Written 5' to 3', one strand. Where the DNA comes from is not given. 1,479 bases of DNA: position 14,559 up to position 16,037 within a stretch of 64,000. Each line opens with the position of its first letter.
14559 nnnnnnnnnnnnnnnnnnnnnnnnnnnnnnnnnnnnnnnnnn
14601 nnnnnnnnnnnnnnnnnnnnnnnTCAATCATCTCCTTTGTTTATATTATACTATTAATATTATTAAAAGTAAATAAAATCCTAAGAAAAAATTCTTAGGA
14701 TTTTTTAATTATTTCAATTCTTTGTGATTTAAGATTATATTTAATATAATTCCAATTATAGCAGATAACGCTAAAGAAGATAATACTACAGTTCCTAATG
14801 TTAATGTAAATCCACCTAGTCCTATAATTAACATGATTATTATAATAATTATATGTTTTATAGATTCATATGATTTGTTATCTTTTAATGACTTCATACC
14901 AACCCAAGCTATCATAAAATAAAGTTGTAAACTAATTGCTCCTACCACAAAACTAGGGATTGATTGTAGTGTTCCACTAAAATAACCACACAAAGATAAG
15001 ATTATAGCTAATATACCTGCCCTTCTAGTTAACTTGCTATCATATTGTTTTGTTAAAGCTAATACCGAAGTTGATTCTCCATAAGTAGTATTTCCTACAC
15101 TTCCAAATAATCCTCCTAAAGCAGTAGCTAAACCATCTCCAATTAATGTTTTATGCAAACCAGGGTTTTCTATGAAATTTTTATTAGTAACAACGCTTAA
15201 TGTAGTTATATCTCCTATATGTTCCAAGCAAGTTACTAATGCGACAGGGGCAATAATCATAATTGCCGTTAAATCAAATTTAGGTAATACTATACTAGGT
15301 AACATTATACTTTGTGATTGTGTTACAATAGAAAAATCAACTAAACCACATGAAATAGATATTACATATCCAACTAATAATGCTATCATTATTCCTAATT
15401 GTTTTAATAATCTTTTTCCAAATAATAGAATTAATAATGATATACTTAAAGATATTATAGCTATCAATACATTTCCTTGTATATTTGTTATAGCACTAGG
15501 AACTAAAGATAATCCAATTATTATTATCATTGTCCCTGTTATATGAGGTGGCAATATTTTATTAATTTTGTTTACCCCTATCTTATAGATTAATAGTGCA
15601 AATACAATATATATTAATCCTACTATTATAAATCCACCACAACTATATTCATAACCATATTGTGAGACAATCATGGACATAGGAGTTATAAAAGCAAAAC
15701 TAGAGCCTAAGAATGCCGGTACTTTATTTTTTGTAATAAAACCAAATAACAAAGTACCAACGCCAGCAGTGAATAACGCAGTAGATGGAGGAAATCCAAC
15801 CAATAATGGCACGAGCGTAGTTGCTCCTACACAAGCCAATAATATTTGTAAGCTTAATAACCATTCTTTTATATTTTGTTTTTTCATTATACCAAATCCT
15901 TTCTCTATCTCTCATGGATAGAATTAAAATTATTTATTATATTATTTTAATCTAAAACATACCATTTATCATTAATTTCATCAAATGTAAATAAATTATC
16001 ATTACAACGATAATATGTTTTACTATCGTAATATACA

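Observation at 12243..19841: Phage-encoded uracil permease embedded in a pyrimidine-salvage cluster (ThyX, dCMP deaminase, dUTPase)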

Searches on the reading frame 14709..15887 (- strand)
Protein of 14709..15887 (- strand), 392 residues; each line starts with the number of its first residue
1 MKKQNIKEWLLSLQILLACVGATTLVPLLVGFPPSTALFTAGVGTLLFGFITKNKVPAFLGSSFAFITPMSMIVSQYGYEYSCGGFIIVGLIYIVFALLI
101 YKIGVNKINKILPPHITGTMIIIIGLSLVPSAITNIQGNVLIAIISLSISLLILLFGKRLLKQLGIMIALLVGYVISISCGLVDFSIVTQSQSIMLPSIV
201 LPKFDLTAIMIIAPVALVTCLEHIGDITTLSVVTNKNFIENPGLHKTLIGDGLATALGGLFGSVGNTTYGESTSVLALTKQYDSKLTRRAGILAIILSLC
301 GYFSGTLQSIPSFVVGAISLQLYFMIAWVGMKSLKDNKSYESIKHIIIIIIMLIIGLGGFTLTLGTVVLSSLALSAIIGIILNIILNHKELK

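Call 3: search_protein_families(library=pfam, proteins=[window:14709-15887:-], max_evalue=0.01)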
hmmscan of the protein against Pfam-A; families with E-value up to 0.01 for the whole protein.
window:14709-15887:- (392 aa): 1 family
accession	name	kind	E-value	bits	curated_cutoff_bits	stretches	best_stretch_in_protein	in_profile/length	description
PF00860.26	Xan_ur_permease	-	4e-74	250.1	27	1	8-362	3-386/389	Permease family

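Call 4: search_protein_families(library=ncbifam, proteins=[window:14709-15887:-], max_evalue=0.01)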
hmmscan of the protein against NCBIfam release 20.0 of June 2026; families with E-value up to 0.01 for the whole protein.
window:14709-15887:- (392 aa): 5 families
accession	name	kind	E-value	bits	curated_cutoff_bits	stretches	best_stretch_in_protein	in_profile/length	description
NF007995.0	PRK10720.1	equivalog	7.3e-96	321.6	477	1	10-387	19-407/429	uracil permease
TIGR00801.1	ncs2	superfamily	1.2e-85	288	291.8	1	6-385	5-415/415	NCS2 family nucleobase:cation symporter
TIGR03616.1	RutG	equivalog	1.6e-62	211.7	758.65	1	9-389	33-428/429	pyrimidine utilization transport protein G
TIGR03173.1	pbuX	subfamily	2.9e-49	167.9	414.15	1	35-387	36-407/407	xanthine permease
NF037981.1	NCS2_1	subfamily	9e-09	34.6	40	1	83-386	97-417/419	purine/pyrimidine permease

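Call 6: search_dna_similar(query=window:14709-15887:-, collection=phages, mode=protein, max_rows=40)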
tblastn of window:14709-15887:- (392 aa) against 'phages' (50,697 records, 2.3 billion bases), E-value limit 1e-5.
Records with a match: 45; places in all: 47; records where one place covers at least 80% of the query: 31.
Best place of each record, by identity: 60-80% 1; <60% 44.
By first word of the organism name: Bacteriophage 16; Listeria 7; Enterococcus 7; Staphylococcus 5; Acinetobacter 4; Clostridium 4; Enterobacteria 1; Pseudomonas 1.
By host as written in the record: - 25; Listeria monocytogenes 7; Enterococcus faecalis 4; Staphylococcus aureus 4; Clostridium botulinum type C strain C-Stockholm 2; Staphylococcus pseudintermedius 1; Clostridium botulinum D str. 1873 1; Pseudomonas aeruginosa 1.
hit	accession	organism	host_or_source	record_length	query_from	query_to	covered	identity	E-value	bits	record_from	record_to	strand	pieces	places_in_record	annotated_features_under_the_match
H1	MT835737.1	Bacteriophage sp.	human fecal samples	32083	7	338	85%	42.5%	9e-65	229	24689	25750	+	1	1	record has no annotation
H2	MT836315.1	Bacteriophage sp.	human fecal samples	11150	7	338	85%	42.3%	6e-69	241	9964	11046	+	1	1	record has no annotation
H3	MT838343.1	Bacteriophage sp.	human fecal samples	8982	2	338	86%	40.2%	3e-62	221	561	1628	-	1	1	record has no annotation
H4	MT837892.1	Bacteriophage sp.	human fecal samples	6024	7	338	85%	40.4%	7e-65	229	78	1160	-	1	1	record has no annotation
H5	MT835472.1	Bacteriophage sp.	human fecal samples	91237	7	338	85%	40.4%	5e-64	227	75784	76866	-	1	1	record has no annotation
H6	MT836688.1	Bacteriophage sp.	human fecal samples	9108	11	338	84%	39.9%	1e-64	228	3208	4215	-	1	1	record has no annotation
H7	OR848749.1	Listeria phage LM 4-14-1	Listeria monocytogenes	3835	8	338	84%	39.3%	7e-59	212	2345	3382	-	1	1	record has no annotation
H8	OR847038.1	Listeria phage LM 4-11-1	Listeria monocytogenes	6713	8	338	84%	39.3%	8e-59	212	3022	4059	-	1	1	record has no annotation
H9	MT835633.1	Bacteriophage sp.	human fecal samples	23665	10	338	84%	39.3%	1e-61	220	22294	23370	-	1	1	record has no annotation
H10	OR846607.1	Enterococcus phage Efs 1-1-1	Enterococcus faecalis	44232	8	338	84%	37.9%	1e-53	197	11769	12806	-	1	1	record has no annotation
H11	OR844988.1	Staphylococcus phage SA 1306 Kay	Staphylococcus aureus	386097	2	338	86%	36.2%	9e-56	203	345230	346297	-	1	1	record has no annotation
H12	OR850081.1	Staphylococcus phage SA 1298 Kay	Staphylococcus aureus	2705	2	338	86%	36.2%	3e-56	202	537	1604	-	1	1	record has no annotation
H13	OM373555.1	Staphylococcus phage vB_SpsX-DS7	Staphylococcus pseudintermedius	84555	2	338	86%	36.2%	1e-53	197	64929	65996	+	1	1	record has no annotation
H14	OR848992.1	Listeria phage LM 4-14-1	Listeria monocytogenes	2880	10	345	86%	35.6%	3e-53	195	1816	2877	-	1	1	record has no annotation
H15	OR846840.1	Listeria phage LM 4-11-1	Listeria monocytogenes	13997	2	338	86%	35.4%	3e-54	199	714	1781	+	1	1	record has no annotation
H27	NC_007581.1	Clostridium phage c-st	Clostridium botulinum type C strain ...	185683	3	338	86%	29.3%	3e-29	125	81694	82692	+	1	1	uracil permease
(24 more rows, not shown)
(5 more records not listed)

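Call 9: search_protein_families(library=phrogs, proteins=[window:14709-15887:-], max_evalue=0.001)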
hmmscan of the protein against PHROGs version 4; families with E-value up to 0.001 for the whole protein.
window:14709-15887:- (392 aa): 1 family
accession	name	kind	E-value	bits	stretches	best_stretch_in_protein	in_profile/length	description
phrog_20031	-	unknown function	4.2e-65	221.4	2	101-390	141-440/453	-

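Call 11: find_homologous_proteins(query=window:14709-15887:-, max_evalue=1e-20)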
Query window:14709-15887:- (392 aa): 7992 proteins with E <= 1e-20 among 8000 candidates; the best 120 are listed.
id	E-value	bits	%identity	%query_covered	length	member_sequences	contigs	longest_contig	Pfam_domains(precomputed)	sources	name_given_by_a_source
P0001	8.9e-225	764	95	100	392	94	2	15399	PF00860.27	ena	-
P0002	4.4e-191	653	79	98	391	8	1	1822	PF00860.27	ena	-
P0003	6.6e-189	646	77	100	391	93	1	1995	PF00860.27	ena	-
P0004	3.1e-184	631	75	99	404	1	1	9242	PF00860.27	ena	-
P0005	3.9e-184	630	75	99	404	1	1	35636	PF00860.27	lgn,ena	-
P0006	5.7e-182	623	74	96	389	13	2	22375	PF00860.27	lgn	-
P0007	1.6e-174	599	96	77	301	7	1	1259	PF00860.27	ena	-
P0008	1.4e-166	573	71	100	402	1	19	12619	PF00860.27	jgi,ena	-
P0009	2.2e-165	569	69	100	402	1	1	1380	PF00860.27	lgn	-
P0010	3.6e-165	568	68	100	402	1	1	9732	PF00860.27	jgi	jgi:uracil permease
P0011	5.8e-165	567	69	100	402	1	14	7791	PF00860.27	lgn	-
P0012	6.5e-165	567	69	99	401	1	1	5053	PF00860.27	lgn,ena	-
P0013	1.6e-164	566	69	100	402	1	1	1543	PF00860.27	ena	-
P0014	6.1e-164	564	70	99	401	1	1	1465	PF00860.27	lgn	-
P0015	8.7e-164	563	70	99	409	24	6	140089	PF00860.27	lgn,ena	-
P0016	1.1e-163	563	68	100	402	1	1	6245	PF00860.27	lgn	-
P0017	2.1e-163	562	68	100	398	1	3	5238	PF00860.27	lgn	-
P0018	2.4e-163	562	69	100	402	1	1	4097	PF00860.27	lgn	-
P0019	2.8e-163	562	70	100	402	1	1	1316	PF00860.27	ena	-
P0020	4.8e-163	561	70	100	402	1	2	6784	PF00860.27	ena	-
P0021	6.9e-163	560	68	99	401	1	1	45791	PF00860.27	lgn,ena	-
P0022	9.4e-163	560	68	99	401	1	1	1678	PF00860.27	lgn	-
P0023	1.1e-162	560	68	100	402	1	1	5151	PF00860.27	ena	-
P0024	2.6e-162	559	70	98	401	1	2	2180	PF00860.27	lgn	-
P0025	2.6e-162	559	68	99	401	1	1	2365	PF00860.27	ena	-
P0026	2.8e-162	558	68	99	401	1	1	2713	PF00860.27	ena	-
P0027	4.1e-161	555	68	100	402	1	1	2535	PF00860.27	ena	-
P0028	5.3e-161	554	68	98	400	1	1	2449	PF00860.27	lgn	-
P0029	6.6e-161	554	68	98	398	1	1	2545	PF00860.27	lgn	-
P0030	7.3e-161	554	69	98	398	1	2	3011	PF00860.27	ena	-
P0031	7.5e-161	554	68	100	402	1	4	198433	PF00860.27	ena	-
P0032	6.6e-160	551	68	100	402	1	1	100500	PF00860.27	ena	-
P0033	6.7e-157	541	66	99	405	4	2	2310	PF00860.27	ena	-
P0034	6.8e-150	518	64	99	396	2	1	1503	PF00860.27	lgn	-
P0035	7.4e-149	514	64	100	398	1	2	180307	PF00860.27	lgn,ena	-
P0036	6.4e-148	511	63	99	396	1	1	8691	PF00860.27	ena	-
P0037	1.2e-147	510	63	99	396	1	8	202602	PF00860.27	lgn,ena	-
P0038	1.6e-147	510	62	99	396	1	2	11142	PF00860.27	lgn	-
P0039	3.0e-147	509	63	99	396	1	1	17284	PF00860.27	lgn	-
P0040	3.2e-147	509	63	100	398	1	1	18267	PF00860.27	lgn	-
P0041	5.0e-147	508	63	99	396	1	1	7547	PF00860.27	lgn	-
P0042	5.1e-147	508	63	99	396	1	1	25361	PF00860.27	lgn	-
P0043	7.1e-147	508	94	70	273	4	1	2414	PF00860.27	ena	-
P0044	7.7e-147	508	63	99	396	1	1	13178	PF00860.27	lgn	-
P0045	8.5e-147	508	63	99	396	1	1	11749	PF00860.27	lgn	-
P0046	9.4e-147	507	63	99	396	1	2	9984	PF00860.27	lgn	-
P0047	9.7e-147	507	63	100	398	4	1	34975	PF00860.27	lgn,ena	-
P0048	9.7e-147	507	63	99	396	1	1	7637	PF00860.27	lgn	-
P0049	1.3e-146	507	63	99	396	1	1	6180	PF00860.27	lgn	-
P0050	1.9e-146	506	63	99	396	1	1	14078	PF00860.27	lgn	-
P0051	2.6e-146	506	63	99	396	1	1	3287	PF00860.27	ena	-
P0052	3.4e-146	506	62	99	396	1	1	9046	PF00860.27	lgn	-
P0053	5.0e-146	505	62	99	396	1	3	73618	PF00860.27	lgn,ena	-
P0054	5.0e-146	505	62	99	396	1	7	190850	PF00860.27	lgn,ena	-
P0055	5.2e-146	505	62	99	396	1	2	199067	PF00860.27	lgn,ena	-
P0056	8.3e-146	504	62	100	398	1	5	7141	PF00860.27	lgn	-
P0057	1.1e-145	504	63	99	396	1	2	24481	PF00860.27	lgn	-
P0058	1.2e-145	504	63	99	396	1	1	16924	PF00860.27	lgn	-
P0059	1.4e-145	504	63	100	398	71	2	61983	PF00860.27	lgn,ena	-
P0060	1.4e-145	503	62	99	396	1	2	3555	PF00860.27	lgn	-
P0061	2.4e-145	503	62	99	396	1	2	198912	PF00860.27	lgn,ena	-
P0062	2.7e-145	503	62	99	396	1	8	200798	PF00860.27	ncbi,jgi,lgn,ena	jgi:uracil permease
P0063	3.6e-145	502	62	99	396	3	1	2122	PF00860.27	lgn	-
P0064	5.3e-145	502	62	99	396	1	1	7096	PF00860.27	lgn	-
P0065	6.5e-145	501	63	99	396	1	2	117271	PF00860.27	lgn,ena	-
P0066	1.1e-144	501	62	99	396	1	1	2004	PF00860.27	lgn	-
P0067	1.2e-144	500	62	100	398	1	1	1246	PF00860.27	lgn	-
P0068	1.4e-144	500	62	100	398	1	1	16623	PF00860.27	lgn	-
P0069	1.4e-144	500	62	99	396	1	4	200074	PF00860.27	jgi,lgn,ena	-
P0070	1.4e-144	500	62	100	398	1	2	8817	PF00860.27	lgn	-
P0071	2.9e-144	499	62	99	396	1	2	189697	PF00860.27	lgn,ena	-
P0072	3.1e-144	499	62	99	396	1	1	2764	PF00860.27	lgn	-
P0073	4.3e-144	499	61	100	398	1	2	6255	PF00860.27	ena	-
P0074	4.5e-144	499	61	100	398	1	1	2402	PF00860.27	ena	-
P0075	6.2e-144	498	62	99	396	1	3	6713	PF00860.27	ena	-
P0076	7.1e-144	498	62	99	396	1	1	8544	PF00860.27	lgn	-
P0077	1.2e-143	497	61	99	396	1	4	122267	PF00860.27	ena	-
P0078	1.6e-143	497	61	100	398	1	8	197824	PF00860.27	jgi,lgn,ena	jgi:uracil permease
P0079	2.3e-143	496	62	99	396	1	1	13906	PF00860.27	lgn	-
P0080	2.7e-143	496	61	100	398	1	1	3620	PF00860.27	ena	-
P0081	2.9e-143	496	61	100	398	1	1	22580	PF00860.27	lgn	-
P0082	3.1e-143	496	63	99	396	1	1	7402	PF00860.27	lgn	-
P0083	3.3e-143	496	61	100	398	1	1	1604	PF00860.27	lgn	-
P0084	4.2e-143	495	60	99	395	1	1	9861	PF00860.27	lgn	-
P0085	5.2e-143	495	60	99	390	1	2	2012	PF00860.27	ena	-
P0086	5.2e-143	495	62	99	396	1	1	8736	PF00860.27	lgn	-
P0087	5.6e-143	495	61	99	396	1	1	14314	PF00860.27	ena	-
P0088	6.6e-143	495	61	99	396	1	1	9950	PF00860.27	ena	-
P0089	6.9e-143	495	62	99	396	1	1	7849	PF00860.27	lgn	-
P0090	7.1e-143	495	61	99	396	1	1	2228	PF00860.27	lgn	-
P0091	8.3e-143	494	61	99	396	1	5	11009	PF00860.27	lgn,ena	-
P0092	9.8e-143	494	59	99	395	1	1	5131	PF00860.27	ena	-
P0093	1.2e-142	494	61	100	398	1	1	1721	PF00860.27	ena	-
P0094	1.3e-142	494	59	99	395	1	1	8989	PF00860.27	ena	-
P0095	1.3e-142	494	60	99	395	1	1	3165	PF00860.27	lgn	-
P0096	1.8e-142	493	62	99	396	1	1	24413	PF00860.27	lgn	-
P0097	1.9e-142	493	62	99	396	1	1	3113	PF00860.27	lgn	-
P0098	1.9e-142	493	61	100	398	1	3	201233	PF00860.27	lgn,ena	-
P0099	1.9e-142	493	61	100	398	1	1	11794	PF00860.27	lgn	-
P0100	1.9e-142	493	60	99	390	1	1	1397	PF00860.27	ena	-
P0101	2.3e-142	493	61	100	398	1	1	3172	PF00860.27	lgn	-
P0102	2.3e-142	493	59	99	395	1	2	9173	PF00860.27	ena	-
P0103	2.8e-142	493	60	99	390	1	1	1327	PF00860.27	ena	-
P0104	2.9e-142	493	60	99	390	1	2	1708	PF00860.27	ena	-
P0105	3.1e-142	493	60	99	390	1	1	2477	PF00860.27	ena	-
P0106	3.6e-142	492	61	99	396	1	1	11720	PF00860.27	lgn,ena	-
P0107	3.6e-142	492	60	99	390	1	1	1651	PF00860.27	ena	-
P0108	3.7e-142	492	60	99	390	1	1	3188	PF00860.27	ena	-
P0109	3.7e-142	492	60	99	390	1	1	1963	PF00860.27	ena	-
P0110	3.8e-142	492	60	99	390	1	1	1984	PF00860.27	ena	-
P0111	3.8e-142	492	60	99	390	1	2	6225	PF00860.27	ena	-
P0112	3.9e-142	492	60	99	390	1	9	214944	PF00860.27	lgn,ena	-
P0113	4.6e-142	492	60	99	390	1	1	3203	PF00860.27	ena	-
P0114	4.8e-142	492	60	99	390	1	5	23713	PF00860.27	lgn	-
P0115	4.8e-142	492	61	99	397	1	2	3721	PF00860.27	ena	-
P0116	5.4e-142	492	59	99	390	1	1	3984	PF00860.27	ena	-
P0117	5.6e-142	492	60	99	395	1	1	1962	PF00860.27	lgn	-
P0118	5.6e-142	492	60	99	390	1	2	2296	PF00860.27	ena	-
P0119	5.8e-142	492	60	99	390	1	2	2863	PF00860.27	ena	-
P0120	7.0e-142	491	60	99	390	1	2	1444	PF00860.27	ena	-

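Call 12: find_encoding_contigs(protein=P0001, flank=10000, max_places=4)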
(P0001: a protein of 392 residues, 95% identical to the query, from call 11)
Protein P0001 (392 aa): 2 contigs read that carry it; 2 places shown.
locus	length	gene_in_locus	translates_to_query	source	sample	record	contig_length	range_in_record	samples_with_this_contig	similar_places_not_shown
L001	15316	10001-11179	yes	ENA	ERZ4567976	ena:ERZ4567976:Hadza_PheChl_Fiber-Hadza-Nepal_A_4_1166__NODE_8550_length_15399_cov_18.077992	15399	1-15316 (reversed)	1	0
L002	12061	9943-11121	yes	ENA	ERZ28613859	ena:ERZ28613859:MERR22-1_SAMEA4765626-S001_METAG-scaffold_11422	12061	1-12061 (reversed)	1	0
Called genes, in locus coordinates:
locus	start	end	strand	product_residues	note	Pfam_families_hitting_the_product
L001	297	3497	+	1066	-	PF02867:Ribonuc_red_lgC, PF14890:Intein_splicing, PF14528:LAGLIDADG_3 (weak), PF12637:TSCPD (weak)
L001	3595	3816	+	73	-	-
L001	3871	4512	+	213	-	PF00625:Guanylate_kin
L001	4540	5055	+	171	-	PF02075:RuvC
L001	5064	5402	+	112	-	-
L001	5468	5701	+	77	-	-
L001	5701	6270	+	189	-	PF00692:dUTPase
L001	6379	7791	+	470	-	PF07992:Pyr_redox_2 (faint), PF21688:FAD-depend_C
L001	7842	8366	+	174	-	PF13521:AAA_28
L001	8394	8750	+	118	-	-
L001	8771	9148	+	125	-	-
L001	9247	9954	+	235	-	-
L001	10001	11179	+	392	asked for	PF00860:Xan_ur_permease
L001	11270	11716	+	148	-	PF00383:dCMP_cyt_deam_1, PF14437:MafB19-deam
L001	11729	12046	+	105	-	-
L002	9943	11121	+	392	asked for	PF00860:Xan_ur_permease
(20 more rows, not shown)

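Call 13: find_encoding_contigs(protein=P0005, flank=10000, max_places=4)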
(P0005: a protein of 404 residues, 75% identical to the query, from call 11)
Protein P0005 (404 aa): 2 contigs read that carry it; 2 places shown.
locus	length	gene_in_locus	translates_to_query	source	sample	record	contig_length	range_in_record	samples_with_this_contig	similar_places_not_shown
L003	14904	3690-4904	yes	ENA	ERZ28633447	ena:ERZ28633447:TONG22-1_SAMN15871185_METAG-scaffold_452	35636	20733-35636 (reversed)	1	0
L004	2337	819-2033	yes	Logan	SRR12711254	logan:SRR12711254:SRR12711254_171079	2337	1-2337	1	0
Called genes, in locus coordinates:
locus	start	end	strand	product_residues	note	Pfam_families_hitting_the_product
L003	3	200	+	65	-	?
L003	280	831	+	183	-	-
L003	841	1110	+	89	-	PF07659:DUF1599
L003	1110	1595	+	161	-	PF02075:RuvC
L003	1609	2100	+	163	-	-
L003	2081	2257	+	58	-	-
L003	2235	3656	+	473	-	PF01266:DAO (faint), PF07992:Pyr_redox_2 (faint)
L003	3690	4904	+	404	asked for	PF00860:Xan_ur_permease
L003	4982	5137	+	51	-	-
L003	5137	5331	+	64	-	-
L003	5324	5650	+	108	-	-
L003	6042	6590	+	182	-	PF13814:Replic_Relax (weak)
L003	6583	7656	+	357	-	PF01580:FtsK_SpoIIIE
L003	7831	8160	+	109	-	PF23864:DUF7222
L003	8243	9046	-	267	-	PF01510:Amidase_2, PF08239:SH3_3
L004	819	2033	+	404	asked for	PF00860:Xan_ur_permease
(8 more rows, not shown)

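Call 14: find_related_loci(query=window:14709-15887:-, collection=genome_contigs, flank=8000)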
Query window:14709-15887:- (392 aa) in genome_contigs; peptide patterns used: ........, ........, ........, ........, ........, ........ (x = any residue, [..] = any of these).
138 stretches matched a pattern, but none encodes a relative of the query by tblastn (E <= 1e-3).

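Call 15: find_related_loci(query=window:14709-15887:-, collection=viral_contigs, flank=10000)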
Query window:14709-15887:- (392 aa) in viral_contigs; peptide patterns used: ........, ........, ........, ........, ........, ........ (x = any residue, [..] = any of these).
34 stretches matched a pattern; 1 encode a relative of the query (tblastn E <= 1e-3); 1 distinct loci.
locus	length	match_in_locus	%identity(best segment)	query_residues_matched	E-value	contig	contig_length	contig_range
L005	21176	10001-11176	97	1-392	0e+0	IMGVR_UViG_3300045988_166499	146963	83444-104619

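Call 17: search_solved_structures(query=window:14709-15887:-, show_alignments=2, max_evalue=0.00001)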
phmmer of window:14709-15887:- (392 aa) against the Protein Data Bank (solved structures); distinct sequences matched with E-value up to 0.00001: 7.
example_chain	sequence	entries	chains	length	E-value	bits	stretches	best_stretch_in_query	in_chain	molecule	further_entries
3qe7_A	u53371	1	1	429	1.5e-68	235.2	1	11-386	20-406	Uracil permease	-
5xls_A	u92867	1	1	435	1.5e-68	235.1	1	11-386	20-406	Uracil permease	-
8omz_A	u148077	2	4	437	1.5e-67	231.9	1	11-386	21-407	Uracil permease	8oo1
31ey_A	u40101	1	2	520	9.4e-09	38.4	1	148-331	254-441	Uric acid-xanthine permease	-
31ez_A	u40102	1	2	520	9.6e-09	38.4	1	148-331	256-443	Uric acid-xanthine permease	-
31ew_A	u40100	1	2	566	3.5e-08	36.5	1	148-331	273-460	Uric acid-xanthine permease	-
5i6c_A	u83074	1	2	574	7.7e-08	35.4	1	148-331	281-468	Uric acid-xanthine permease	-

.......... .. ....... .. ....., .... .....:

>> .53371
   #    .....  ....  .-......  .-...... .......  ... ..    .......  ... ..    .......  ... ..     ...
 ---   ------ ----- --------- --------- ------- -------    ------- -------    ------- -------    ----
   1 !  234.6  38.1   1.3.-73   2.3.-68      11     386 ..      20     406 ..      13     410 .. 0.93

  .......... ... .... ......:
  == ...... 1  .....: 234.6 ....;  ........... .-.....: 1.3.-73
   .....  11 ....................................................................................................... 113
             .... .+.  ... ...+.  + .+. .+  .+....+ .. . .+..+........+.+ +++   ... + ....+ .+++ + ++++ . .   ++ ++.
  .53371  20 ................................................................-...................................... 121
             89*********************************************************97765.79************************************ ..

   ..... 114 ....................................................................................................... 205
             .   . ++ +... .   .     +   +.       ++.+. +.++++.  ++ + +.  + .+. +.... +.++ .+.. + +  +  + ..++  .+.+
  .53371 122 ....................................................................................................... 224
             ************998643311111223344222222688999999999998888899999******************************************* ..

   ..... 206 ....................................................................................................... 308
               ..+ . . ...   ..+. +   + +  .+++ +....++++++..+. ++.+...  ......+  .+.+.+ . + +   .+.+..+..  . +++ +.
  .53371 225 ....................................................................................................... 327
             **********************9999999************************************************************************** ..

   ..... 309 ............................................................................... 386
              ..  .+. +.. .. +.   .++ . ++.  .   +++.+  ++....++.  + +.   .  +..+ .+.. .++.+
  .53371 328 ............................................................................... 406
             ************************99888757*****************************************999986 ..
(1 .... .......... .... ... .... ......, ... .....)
